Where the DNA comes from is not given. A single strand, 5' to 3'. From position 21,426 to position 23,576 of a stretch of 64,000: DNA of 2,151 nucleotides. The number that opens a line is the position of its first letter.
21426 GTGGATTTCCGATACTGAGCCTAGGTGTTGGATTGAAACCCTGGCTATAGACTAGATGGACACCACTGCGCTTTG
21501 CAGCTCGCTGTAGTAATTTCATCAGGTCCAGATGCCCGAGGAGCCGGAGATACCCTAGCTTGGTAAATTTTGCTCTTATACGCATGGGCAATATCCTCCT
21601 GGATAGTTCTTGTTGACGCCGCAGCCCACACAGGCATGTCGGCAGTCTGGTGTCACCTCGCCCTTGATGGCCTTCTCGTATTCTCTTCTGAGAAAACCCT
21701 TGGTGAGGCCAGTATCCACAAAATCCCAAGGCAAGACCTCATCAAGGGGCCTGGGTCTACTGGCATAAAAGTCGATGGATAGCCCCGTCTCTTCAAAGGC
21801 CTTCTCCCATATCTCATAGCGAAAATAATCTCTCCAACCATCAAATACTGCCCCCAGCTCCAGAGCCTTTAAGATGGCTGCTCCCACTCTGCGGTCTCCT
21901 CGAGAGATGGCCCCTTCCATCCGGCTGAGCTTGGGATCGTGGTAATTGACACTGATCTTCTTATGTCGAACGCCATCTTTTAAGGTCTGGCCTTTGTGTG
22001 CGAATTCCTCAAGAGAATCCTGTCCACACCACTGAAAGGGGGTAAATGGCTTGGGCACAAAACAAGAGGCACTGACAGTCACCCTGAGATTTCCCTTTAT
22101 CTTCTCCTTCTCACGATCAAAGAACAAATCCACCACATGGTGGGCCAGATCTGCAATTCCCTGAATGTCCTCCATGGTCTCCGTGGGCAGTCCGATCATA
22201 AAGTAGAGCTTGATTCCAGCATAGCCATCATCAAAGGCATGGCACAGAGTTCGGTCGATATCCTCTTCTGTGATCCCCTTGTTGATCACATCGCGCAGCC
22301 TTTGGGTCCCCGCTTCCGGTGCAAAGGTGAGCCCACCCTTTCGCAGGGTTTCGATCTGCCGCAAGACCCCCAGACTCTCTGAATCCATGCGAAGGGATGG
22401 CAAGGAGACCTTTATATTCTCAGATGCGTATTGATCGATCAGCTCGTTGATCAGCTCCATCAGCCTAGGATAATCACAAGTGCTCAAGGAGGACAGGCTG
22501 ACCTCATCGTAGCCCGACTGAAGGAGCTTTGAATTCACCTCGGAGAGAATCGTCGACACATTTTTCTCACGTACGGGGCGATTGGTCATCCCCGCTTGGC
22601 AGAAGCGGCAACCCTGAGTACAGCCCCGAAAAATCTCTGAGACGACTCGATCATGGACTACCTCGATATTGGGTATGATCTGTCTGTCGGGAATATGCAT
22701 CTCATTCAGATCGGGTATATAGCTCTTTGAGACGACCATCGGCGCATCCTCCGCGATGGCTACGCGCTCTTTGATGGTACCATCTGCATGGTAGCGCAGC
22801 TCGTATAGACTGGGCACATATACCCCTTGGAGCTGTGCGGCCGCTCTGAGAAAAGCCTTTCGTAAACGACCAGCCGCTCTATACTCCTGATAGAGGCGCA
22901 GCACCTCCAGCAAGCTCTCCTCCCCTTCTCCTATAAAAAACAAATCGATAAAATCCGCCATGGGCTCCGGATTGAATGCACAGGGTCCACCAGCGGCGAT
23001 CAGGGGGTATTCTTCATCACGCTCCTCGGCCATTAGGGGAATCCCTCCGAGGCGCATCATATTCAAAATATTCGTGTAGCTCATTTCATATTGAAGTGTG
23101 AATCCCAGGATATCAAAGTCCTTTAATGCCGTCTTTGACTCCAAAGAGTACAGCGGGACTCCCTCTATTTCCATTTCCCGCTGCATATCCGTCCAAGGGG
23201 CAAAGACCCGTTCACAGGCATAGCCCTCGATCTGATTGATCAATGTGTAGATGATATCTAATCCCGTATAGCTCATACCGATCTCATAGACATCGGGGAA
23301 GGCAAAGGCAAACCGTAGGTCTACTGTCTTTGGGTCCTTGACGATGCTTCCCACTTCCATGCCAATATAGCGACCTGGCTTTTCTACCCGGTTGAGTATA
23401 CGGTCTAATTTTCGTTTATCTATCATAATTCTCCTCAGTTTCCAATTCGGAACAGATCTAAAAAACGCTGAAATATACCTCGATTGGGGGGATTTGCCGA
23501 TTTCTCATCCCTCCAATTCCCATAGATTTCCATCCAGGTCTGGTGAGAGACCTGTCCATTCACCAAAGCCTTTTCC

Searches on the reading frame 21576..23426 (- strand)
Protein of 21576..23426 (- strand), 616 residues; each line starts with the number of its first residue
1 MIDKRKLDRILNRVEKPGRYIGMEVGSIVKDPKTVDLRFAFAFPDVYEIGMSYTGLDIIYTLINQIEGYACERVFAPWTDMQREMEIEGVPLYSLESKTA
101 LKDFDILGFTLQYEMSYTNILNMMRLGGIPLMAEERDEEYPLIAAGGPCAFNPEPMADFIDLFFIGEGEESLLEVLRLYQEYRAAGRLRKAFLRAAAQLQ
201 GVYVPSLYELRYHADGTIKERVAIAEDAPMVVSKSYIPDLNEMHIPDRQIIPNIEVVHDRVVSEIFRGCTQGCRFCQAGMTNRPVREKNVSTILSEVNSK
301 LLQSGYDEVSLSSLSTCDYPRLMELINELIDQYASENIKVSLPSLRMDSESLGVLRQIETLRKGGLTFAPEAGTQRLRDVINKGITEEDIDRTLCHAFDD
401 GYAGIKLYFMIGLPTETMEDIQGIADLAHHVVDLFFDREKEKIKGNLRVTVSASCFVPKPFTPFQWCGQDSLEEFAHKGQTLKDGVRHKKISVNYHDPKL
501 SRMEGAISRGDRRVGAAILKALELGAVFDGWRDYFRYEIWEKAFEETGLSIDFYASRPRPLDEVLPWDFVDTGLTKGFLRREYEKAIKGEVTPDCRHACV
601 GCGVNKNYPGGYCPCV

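Call 77: search_protein_families(library=pfam, proteins=[window:21576-23426:-], max_evalue=0.00001)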
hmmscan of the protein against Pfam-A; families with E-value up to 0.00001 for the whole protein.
window:21576-23426:- (616 aa): 2 families
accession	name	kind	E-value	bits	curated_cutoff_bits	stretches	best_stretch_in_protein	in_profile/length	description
PF19864.5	Radical_SAM_N2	-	2.8e-65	218.8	29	1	55-205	1-151/151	Radical SAM proteins, N-terminal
PF04055.27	Radical_SAM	-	3.3e-17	63.6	29.5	1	264-428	2-166/166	Radical SAM superfamily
